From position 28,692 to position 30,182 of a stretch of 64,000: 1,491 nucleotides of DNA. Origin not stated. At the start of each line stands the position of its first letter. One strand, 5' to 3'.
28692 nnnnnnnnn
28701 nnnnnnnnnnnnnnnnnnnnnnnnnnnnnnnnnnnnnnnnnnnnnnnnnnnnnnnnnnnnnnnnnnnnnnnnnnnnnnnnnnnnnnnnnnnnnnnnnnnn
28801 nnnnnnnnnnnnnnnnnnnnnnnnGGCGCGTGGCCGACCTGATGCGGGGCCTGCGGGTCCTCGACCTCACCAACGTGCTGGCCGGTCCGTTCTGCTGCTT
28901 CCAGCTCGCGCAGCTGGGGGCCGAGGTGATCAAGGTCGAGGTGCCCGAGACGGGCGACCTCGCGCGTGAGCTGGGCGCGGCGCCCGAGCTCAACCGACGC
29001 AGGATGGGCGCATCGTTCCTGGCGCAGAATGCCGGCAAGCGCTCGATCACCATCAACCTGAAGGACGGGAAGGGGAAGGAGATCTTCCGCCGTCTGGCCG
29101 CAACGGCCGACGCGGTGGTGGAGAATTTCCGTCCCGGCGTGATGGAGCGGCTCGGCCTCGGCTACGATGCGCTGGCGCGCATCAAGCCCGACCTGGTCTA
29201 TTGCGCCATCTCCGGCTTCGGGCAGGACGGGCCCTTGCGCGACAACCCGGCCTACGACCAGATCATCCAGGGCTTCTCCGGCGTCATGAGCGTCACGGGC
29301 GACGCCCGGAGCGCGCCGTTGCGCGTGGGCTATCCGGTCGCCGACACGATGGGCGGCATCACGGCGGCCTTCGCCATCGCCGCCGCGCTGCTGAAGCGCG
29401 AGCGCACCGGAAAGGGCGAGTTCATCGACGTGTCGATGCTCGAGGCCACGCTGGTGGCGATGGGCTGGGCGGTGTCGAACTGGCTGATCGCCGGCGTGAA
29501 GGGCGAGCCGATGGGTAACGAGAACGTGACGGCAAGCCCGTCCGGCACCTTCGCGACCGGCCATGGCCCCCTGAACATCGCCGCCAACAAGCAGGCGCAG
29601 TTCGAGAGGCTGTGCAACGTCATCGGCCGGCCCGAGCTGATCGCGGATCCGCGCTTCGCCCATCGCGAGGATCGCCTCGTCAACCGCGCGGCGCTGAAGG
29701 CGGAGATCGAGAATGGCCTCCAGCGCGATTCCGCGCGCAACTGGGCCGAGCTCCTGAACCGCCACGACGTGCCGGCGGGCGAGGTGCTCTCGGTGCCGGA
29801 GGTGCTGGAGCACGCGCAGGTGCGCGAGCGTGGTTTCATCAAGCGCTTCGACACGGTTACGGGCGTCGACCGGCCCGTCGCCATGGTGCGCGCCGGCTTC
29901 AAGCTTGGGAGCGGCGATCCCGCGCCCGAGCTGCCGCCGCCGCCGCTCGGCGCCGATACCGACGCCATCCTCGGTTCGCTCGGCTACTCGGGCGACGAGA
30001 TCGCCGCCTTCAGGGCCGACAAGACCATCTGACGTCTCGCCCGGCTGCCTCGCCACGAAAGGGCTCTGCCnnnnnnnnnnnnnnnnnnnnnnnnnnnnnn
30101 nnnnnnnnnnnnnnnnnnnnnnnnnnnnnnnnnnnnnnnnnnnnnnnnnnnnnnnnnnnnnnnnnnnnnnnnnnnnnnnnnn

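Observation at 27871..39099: Two family-III CoA-transferases, a citryl-CoA-lyase-like protein, an MBL hydrolase and a crotonase flank the dioxygenase-rhodanese operon on both sides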

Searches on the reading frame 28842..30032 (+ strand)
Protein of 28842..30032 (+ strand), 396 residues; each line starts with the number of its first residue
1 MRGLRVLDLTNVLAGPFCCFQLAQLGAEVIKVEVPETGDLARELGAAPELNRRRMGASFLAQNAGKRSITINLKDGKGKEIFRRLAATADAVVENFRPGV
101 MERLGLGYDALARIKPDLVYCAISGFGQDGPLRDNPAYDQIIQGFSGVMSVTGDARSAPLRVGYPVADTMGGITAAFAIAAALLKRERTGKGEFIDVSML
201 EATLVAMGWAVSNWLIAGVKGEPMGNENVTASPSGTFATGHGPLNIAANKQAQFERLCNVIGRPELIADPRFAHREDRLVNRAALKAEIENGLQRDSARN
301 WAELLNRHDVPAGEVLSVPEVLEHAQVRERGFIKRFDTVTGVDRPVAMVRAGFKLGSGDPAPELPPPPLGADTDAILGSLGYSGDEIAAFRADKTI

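Call 7: search_protein_families(library=pfam, proteins=[window:28842-30032:+], max_evalue=0.001)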
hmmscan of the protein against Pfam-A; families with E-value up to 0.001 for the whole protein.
window:28842-30032:+ (396 aa): 1 family
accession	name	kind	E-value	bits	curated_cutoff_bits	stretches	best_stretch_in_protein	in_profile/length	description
PF02515.22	CoA_transf_3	-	7.6e-122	407.4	23.3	1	2-373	2-366/366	CoA-transferase family III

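Call 8: search_protein_families(library=ncbifam, proteins=[window:28842-30032:+], max_evalue=0.001)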
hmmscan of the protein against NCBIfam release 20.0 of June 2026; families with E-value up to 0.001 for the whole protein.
window:28842-30032:+ (396 aa): 7 families
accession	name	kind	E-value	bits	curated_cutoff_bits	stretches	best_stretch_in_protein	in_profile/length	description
NF052585.1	SucGlutTfsCaiB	equivalog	7.7e-85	284.8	750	1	2-380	9-388/394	succinate--glutarate CoA-transferase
NF008511.0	PRK11430.1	equivalog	2.8e-79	267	522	1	2-334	11-339/381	CoA:oxalate CoA-transferase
NF041294.1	Scnl_mescCoAtase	equivalog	1.9e-73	247.8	700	1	3-376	6-379/381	succinyl-CoA:mesaconate CoA-transferase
NF003809.0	PRK05398.1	subfamily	4.2e-69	233.1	442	2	2-204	6-205/416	formyl-CoA transferase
TIGR03253.1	oxalate_frc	equivalog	5.9e-64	216.3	504.2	2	2-204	5-204/416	formyl-CoA transferase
NF002914.1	PRK03525.1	equivalog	1.4e-42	146.1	413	1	2-393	11-394/400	L-carnitine CoA-transferase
TIGR04253.1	mesacon_CoA_iso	equivalog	3.5e-14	52.6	725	1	2-376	4-379/403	2-methylfumaryl-CoA isomerase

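Call 24: search_solved_structures(query=window:28842-30032:+, max_evalue=1e-10)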
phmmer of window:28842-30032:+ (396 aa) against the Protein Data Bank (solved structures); distinct sequences matched with E-value up to 1e-10: 33.
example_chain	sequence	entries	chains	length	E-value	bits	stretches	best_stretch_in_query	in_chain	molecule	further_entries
10uh_A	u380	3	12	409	6.5e-74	252.7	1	2-390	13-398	Formyl-coenzyme a transferase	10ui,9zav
4ed9_A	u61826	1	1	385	2.8e-68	234.2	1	2-361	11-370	CAIB/BAIF family protein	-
9br7_A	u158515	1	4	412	1.2e-65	225.6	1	2-378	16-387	Succinate--hydroxymethylglutarate CoA-transferase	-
4hl6_A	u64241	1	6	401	1.3e-65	225.4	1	2-333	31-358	Uncharacterized protein YfdE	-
9br6_A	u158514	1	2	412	4e-65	223.8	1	2-378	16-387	Succinate--hydroxymethylglutarate CoA-transferase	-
5yit_A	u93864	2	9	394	2.4e-51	178.4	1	2-360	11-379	CoA transferase III | Uncharacterized protein Rv3272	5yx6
5yiy_A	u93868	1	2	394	2.8e-50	174.9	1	2-360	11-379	CoA transferase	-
1pqy_A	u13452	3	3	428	2.9e-48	168.3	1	2-204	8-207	Hypothetical protein yfdW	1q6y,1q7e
1pt5_A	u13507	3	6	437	3.2e-48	168.1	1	2-204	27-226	Hypothetical protein yfdW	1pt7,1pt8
3ubm_A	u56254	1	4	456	8.9e-42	146.9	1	2-204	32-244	Formyl-CoA:oxalate CoA-transferase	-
9fn0_B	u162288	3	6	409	2.1e-41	145.7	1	2-388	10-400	Subunit of Benzylsuccinate CoA-transferase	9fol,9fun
2vjq_A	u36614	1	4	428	5.3e-35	124.6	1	2-204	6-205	FORMYL-COENZYME A TRANSFERASE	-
1p5h_A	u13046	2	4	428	5.6e-35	124.6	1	2-392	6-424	Formyl-coenzyme A transferase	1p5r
2vjo_A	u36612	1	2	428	7.7e-35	124.1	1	2-392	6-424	FORMYL-COENZYME A TRANSFERASE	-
2vjp_A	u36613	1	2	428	8.4e-35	124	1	2-392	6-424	FORMYL-COENZYME A TRANSFERASE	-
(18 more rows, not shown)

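Call 66: search_dna_similar(query=window:28842-30032:+, collection=plasmids, mode=protein, max_evalue=1e-100, max_rows=40)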
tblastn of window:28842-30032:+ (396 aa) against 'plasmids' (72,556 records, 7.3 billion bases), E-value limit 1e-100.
Records with a match: 26; places in all: 26; records where one place covers at least 80% of the query: 26.
Best place of each record, by identity: 60-80% 15; <60% 11.
By first word of the organism name: Cupriavidus 8; Novosphingobium 3; Caballeronia 2; Ruegeria 2; Azoarcus 1; Photobacterium 1; Ralstonia 1; Roseomonas 1; Methylobacterium 1; Bradyrhizobium 1; and 5 more.
By predicted mobility (MOB-suite, as given by PLSDB): non-mobilizable 17; mobilizable 8; conjugative 1.
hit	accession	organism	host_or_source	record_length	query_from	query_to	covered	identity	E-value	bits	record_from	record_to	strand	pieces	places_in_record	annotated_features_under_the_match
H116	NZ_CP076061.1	Cupriavidus sp. EM10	Pure-cultured cell,sewage water sludge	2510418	1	396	100%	66.2%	2e-156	494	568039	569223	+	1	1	none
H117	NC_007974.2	Cupriavidus metallidurans CH34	-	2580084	1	396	100%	65.4%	5e-157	496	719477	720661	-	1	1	none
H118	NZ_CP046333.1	Cupriavidus metallidurans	sedimentation pond in a zinc factory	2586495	1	396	100%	65.4%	5e-157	496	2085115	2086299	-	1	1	none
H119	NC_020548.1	Azoarcus sp. KH32C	-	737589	1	396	100%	64.9%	7e-157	496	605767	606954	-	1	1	CoA transferase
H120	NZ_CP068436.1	Cupriavidus necator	heavy metal containmented soil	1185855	1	396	100%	64.9%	3e-145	462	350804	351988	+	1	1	none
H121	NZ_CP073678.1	Cupriavidus sp. KK10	Isolate,A bacterial consortium from ...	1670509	1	396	100%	64.6%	2e-144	460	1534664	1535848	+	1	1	none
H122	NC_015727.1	Cupriavidus necator N-1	soil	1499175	1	396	100%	64.6%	6e-143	456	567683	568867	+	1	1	record has no annotation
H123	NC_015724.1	Cupriavidus necator N-1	soil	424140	1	396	100%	64.4%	2e-149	474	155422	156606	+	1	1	CaiB/BaiF CoA-transferase family protein | hypothetical protein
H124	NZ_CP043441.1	Cupriavidus campinensis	cell culture,soil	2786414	1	396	100%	63.1%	3e-145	462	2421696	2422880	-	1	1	none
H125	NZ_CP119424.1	Photobacterium sp. DA100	-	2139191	5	396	99%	62.0%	6e-139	444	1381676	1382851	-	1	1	none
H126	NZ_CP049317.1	Caballeronia sp. SBC2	whole organism,soil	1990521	1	396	100%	61.1%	6e-138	441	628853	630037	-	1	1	none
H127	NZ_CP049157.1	Caballeronia sp. SBC1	whole organism,soil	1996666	1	396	100%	61.1%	6e-138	441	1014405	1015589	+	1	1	none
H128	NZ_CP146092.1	Ralstonia sp. RRA.1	-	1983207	1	396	100%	59.6%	7e-130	418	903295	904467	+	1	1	none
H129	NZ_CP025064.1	Roseomonas mucosa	Homo sapiens,Clinical, healthy, human ...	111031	3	391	98%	60.7%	4e-135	433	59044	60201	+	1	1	CoA transferase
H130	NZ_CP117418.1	Novosphingobium humi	Single cell,Soil from military shooting ...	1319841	1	396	100%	58.8%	9e-140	447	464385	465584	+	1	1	none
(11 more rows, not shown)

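Call 87: get_annotated_region(hit=H129, flank=5000)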
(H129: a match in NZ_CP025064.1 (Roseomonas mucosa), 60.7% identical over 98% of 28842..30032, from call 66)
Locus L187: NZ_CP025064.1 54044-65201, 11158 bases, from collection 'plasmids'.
description: Roseomonas mucosa strain HV2 plasmid unnamed3
organism: Roseomonas mucosa (NCBI taxid 207340)
taxonomy: Bacteria; Pseudomonadota; Alphaproteobacteria; Rhodospirillales; Acetobacteraceae; Roseomonas; Roseomonas mucosa
host: -; source: Homo sapiens,Clinical, healthy, human skin; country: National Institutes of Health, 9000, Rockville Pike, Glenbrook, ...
typing (MOB-suite, as given by PLSDB): non-mobilizable
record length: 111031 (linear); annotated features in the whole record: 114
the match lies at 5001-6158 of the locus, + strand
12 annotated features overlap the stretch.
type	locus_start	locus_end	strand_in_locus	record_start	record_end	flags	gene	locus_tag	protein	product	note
CDS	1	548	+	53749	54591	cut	-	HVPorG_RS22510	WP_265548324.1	alpha/beta hydrolase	-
CDS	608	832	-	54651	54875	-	-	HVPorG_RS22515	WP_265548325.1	hypothetical protein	-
CDS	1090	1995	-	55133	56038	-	-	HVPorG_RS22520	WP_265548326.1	SMP-30/gluconolactonase/LRE family protein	-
CDS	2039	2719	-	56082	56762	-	-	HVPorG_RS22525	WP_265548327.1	IclR family transcriptional regulator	GO:0006355 - regulation of DNA-templated transcription [Evidence IEA]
CDS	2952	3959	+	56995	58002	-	-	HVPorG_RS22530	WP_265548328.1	tripartite tricarboxylate transporter substrate binding protein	-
CDS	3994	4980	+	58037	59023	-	-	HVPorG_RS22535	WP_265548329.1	hydroxymethylglutaryl-CoA lyase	-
CDS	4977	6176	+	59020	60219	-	-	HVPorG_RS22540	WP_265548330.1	CoA transferase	-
CDS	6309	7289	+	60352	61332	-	-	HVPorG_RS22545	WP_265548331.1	tripartite tricarboxylate transporter substrate binding protein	-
CDS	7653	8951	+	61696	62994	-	-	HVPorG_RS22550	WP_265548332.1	citrate:proton symporter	GO:0015746 - citrate transport [Evidence IEA]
CDS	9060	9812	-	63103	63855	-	phnF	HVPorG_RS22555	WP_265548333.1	phosphonate metabolism transcriptional regulator PhnF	GO:0015716 - organic phosphonate transport [Evidence IEA]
CDS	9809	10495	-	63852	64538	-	-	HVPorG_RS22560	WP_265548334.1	class I SAM-dependent methyltransferase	-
CDS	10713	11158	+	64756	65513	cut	-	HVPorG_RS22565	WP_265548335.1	IS5 family transposase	-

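Call 88: get_annotated_region(hit=H123, flank=5000)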
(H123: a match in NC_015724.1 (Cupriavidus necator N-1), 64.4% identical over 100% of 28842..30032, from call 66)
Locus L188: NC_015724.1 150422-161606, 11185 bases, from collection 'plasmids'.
description: Cupriavidus necator N-1 plasmid pBB2, complete sequence
organism: Cupriavidus necator N-1 (NCBI taxid 1042878)
taxonomy: Bacteria; Pseudomonadota; Betaproteobacteria; Burkholderiales; Burkholderiaceae; Cupriavidus; Cupriavidus necator; Cupriavidus necator N-1
host: -; source: soil; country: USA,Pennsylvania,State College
typing (MOB-suite, as given by PLSDB): non-mobilizable; mating-pair formation MPF_T
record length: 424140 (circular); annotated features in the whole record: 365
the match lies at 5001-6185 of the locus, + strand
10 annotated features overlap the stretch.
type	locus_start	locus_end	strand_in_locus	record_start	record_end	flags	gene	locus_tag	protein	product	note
CDS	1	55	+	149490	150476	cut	-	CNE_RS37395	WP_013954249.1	branched-chain amino acid ABC transporter permease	GO:0015803 - branched-chain amino acid transport [Evidence IEA]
CDS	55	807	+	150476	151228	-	-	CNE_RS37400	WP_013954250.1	ABC transporter ATP-binding protein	-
CDS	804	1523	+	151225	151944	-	-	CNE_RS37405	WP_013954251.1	ABC transporter ATP-binding protein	-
CDS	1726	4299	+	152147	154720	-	acnA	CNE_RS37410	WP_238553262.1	aconitate hydratase AcnA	GO:0006099 - tricarboxylic acid cycle [Evidence IEA]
CDS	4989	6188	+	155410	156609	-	-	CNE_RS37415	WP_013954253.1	CaiB/BaiF CoA-transferase family protein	-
CDS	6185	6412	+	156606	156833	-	-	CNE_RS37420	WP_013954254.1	hypothetical protein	-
CDS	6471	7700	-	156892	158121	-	-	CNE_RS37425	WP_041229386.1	tyrosine-type recombinase/integrase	GO:0015074 - DNA integration [Evidence IEA]; GO:0006310 - DNA recombination [Evidence IEA]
CDS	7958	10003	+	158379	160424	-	-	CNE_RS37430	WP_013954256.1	hypothetical protein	-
CDS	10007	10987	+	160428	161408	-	-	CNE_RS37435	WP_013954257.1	ATP-binding protein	-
CDS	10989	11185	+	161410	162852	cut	-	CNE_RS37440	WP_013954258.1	hypothetical protein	-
